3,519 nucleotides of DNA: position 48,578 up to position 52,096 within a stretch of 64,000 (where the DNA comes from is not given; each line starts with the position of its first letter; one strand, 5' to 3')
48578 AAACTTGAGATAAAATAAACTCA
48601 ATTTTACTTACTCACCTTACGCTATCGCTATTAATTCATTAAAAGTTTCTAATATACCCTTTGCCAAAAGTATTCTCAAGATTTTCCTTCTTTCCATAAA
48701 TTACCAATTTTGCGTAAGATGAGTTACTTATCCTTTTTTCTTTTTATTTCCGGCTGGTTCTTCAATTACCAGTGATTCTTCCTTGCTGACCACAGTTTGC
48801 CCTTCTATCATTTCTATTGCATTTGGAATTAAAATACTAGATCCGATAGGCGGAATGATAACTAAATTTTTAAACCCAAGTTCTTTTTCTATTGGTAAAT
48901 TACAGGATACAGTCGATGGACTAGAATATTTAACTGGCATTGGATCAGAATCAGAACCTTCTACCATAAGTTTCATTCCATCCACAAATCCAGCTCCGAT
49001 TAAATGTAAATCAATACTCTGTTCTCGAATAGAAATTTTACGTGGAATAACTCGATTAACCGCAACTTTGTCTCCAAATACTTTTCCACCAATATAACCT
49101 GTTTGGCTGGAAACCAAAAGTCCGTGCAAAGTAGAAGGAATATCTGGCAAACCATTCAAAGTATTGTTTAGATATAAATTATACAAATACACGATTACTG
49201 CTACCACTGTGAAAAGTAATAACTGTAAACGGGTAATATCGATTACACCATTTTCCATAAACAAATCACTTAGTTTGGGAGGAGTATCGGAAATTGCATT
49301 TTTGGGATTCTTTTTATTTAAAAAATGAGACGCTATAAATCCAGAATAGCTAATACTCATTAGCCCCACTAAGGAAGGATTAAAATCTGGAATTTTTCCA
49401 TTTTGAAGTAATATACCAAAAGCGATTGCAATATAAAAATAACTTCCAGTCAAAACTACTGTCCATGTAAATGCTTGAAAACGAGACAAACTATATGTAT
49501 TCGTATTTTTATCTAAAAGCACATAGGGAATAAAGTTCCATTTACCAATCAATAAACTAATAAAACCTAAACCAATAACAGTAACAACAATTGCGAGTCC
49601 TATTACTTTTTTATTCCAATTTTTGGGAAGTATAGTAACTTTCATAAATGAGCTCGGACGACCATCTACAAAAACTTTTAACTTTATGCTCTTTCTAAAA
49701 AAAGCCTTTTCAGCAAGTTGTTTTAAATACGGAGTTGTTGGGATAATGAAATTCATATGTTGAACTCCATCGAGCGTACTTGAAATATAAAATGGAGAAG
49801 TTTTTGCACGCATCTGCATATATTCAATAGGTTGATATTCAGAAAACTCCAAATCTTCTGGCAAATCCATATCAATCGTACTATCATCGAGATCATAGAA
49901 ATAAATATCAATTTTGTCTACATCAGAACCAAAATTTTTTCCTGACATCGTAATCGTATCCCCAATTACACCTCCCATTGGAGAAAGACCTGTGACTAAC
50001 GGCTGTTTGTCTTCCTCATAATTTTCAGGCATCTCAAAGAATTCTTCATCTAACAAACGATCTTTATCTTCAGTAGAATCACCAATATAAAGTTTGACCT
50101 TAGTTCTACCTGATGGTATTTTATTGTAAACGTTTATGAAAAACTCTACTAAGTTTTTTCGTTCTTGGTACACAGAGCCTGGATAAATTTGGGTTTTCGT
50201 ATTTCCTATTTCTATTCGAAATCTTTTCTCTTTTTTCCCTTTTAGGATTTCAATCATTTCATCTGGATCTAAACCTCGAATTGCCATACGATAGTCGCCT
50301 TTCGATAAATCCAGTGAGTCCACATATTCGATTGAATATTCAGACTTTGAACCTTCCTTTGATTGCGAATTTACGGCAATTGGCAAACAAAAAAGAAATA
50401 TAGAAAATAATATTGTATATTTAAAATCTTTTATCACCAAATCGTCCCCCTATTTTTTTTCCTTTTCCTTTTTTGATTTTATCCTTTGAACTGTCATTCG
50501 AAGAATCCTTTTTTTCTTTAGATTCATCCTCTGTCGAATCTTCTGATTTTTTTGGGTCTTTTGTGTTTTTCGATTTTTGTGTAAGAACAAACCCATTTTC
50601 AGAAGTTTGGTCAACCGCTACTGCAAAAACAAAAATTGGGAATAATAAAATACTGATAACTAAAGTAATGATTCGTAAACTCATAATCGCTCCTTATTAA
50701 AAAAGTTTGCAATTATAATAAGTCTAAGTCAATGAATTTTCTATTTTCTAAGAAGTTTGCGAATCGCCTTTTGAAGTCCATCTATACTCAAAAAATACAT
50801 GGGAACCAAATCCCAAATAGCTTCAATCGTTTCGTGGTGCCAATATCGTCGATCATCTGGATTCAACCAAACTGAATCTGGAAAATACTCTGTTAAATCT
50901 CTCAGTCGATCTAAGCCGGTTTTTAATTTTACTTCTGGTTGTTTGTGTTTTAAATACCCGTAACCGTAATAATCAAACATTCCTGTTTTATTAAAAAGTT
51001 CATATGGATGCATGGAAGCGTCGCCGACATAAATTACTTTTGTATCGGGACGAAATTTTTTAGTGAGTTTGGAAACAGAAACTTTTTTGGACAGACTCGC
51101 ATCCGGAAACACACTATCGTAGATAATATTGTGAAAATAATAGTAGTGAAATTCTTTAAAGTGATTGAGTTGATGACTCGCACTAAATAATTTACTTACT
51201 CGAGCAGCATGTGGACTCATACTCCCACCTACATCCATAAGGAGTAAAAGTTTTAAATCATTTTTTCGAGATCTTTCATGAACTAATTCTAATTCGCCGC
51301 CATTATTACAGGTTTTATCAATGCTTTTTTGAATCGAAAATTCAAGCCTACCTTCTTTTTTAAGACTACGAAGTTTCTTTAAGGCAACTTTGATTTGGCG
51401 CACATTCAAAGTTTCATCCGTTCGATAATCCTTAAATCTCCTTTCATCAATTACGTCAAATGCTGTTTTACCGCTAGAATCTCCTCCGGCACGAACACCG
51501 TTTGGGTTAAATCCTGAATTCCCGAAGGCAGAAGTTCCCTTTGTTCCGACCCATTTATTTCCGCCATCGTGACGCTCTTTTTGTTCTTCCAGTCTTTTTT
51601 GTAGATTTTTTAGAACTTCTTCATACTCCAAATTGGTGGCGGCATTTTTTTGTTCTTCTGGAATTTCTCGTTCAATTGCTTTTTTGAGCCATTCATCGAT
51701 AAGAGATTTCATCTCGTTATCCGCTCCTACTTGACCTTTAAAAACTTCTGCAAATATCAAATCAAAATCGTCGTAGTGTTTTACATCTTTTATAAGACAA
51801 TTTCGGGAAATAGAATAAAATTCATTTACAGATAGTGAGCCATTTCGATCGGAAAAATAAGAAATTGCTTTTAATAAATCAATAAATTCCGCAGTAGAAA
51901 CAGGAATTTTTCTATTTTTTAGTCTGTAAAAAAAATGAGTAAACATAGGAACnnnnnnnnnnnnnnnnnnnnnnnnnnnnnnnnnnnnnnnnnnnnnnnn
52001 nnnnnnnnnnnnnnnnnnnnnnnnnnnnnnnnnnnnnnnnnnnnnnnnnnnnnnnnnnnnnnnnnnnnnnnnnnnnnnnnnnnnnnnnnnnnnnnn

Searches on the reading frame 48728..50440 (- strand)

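Call 73: search_protein_families(library=pfam, proteins=[window:48728-50440:-], max_evalue=0.00001)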
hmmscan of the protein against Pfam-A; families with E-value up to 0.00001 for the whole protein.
window:48728-50440:- (570 aa): 1 family
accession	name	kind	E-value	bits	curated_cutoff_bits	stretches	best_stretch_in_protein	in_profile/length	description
PF01833.30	TIG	-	1.3e-06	28.7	20.9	0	147-181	1-37/84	IPT/TIG domain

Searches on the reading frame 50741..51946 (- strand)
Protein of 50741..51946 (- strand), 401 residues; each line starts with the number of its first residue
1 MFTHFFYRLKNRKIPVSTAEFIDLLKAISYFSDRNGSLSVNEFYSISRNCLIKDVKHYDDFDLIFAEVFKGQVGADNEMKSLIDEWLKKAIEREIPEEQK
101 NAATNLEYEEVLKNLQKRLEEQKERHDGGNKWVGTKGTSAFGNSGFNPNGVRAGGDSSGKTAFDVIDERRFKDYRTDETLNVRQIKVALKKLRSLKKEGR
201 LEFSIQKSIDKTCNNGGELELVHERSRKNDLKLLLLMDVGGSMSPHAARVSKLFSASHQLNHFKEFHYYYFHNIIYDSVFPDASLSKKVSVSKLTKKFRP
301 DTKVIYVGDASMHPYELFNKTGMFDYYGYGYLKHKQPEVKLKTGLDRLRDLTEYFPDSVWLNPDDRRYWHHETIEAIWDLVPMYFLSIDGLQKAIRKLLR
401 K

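Call 73: search_protein_families(library=pfam, proteins=[window:50741-51946:-], max_evalue=0.00001)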
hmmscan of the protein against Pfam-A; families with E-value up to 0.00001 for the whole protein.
window:50741-51946:- (401 aa): 1 family
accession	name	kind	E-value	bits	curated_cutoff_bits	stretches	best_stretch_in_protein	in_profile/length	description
PF05762.20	VWA_CoxE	-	9.8e-06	25.6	26.4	0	188-273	11-98/222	VWA domain containing CoxE-like protein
